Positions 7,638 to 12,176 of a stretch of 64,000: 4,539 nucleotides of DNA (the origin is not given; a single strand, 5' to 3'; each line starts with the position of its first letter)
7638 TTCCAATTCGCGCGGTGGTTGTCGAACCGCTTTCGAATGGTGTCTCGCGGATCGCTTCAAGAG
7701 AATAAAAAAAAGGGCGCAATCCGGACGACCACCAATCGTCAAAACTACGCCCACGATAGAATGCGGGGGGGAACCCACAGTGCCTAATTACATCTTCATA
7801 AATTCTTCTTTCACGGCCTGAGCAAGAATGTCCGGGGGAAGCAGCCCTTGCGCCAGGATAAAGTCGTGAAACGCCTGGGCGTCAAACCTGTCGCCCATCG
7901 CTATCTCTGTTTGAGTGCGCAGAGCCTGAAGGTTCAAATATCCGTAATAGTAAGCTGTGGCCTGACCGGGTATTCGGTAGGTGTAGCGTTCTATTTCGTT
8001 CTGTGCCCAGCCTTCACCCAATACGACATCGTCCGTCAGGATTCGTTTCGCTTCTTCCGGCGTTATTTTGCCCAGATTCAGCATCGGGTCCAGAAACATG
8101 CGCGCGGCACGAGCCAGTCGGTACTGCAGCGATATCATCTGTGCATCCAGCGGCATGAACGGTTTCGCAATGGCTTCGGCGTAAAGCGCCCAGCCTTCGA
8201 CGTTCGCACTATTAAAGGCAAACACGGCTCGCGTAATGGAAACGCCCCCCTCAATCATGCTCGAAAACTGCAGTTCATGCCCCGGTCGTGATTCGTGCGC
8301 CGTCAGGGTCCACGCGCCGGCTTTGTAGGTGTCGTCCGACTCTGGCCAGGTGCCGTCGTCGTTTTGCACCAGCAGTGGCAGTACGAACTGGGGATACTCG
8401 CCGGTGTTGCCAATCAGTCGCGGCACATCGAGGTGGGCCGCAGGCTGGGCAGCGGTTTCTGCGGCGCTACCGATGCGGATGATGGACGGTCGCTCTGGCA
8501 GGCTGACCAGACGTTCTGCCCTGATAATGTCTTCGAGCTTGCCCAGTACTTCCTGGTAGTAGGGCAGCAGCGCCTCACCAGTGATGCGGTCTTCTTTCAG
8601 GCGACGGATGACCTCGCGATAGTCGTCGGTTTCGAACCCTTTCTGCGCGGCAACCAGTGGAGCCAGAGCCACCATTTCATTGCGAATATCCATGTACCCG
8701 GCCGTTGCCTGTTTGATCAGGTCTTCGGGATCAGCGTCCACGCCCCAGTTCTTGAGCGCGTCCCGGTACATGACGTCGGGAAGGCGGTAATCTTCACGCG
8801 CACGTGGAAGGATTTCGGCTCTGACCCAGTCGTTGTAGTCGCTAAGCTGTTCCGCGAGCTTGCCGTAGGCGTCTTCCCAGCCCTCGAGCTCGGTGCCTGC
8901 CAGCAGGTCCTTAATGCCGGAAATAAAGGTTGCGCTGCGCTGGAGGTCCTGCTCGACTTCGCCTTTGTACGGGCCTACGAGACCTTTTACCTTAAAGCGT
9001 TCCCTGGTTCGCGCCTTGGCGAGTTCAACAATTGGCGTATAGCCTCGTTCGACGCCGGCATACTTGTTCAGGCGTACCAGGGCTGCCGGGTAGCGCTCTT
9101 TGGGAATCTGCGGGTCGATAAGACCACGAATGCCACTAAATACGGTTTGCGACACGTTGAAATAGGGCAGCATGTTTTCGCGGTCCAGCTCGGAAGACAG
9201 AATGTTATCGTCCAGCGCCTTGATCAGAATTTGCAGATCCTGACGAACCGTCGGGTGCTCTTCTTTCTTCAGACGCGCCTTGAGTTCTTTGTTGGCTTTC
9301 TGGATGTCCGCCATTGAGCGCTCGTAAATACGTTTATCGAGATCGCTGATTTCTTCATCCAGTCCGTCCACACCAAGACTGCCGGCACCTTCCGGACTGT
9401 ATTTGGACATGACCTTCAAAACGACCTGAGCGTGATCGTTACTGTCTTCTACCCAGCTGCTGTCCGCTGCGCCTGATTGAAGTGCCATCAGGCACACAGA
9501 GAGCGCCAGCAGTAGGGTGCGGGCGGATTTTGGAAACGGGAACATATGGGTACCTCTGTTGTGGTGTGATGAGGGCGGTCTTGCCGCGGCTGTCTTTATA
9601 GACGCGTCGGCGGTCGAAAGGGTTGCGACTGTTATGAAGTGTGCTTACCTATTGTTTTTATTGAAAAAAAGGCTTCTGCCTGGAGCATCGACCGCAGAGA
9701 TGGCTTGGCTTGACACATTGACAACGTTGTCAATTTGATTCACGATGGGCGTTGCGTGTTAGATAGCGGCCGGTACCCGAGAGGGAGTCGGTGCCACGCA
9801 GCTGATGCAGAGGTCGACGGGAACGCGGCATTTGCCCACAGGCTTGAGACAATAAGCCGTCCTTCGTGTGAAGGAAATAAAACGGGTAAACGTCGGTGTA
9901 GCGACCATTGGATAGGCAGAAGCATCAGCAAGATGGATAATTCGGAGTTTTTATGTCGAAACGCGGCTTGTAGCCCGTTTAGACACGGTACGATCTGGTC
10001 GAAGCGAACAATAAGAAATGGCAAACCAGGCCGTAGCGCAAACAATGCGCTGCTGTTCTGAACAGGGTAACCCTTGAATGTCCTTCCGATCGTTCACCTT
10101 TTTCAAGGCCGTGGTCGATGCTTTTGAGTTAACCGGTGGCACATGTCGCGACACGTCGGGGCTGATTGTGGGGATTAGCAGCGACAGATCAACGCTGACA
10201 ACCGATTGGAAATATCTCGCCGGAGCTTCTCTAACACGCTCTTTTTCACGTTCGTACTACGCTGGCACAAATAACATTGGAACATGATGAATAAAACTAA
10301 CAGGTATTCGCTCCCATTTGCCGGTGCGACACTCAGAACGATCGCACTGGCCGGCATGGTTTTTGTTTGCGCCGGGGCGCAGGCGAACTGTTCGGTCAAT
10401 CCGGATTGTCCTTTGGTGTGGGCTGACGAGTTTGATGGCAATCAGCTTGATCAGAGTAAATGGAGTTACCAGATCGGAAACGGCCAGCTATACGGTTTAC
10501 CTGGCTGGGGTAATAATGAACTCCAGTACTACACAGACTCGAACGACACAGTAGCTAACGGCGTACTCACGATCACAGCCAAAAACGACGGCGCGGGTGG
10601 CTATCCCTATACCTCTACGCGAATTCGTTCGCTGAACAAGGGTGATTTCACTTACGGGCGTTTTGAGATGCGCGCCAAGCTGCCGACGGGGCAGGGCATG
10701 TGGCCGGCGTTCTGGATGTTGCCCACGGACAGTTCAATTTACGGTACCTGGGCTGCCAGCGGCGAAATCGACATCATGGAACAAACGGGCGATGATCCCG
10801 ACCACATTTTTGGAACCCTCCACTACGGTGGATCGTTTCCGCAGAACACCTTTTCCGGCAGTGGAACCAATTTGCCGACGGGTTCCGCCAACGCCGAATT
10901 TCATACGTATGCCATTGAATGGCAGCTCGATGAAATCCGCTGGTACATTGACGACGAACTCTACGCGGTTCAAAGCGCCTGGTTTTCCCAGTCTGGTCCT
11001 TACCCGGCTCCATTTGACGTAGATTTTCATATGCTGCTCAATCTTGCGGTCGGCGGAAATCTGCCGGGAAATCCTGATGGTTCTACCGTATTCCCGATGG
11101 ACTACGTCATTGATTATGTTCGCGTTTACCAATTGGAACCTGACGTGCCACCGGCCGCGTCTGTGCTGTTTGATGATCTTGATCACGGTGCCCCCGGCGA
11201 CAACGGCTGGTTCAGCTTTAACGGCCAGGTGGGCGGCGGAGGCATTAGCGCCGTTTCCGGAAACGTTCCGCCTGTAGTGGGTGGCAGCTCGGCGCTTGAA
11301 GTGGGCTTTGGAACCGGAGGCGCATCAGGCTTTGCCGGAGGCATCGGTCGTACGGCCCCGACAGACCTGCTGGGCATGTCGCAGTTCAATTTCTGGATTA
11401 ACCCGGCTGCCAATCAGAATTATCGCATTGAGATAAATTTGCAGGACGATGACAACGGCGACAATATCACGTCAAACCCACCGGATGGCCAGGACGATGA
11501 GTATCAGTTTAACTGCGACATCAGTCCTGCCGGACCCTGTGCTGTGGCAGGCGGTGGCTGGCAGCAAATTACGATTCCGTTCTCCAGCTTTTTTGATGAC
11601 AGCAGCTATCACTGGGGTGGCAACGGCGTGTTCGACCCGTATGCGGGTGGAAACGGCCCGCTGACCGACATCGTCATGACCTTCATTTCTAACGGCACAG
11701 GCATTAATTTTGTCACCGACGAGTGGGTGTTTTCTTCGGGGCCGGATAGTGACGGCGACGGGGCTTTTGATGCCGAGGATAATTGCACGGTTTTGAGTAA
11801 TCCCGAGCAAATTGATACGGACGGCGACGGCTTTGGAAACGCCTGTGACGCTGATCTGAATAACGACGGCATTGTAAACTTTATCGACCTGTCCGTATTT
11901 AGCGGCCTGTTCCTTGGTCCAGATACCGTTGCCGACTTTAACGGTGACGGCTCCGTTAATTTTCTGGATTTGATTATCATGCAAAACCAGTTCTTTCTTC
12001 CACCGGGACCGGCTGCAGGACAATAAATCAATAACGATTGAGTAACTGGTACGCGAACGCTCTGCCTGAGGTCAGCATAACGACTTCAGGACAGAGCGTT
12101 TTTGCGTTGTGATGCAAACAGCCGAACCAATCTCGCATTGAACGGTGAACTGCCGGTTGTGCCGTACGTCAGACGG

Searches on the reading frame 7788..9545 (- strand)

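Call 85: search_protein_families(library=pfam, proteins=[window:7788-9545:-], max_evalue=0.00001)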
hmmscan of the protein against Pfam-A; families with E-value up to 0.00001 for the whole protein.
window:7788-9545:- (585 aa): 1 family
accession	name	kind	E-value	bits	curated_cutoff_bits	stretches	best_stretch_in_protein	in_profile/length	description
PF05960.17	DUF885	-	1.4e-82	279.5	32.4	1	51-578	1-532/532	Bacterial protein of unknown function (DUF885)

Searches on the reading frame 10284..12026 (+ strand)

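Call 85: search_protein_families(library=pfam, proteins=[window:10284-12026:+], max_evalue=0.00001)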
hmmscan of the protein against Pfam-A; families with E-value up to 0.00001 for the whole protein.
window:10284-12026:+ (580 aa): 3 families
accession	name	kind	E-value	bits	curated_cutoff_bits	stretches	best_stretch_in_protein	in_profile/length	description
PF00722.28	Glyco_hydro_16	-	3.3e-24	85.7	22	1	83-241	9-146/175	Glycosyl hydrolases family 16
PF03935.22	SKN1_KRE6_Sbg1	-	4.5e-14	52.2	30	1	42-146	117-222/501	Beta-glucan synthesis-associated protein SKN1/KRE6/Sbg1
PF00404.24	Dockerin_1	-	4.9e-06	27.1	22.9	1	524-569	3-55/57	Dockerin type I domain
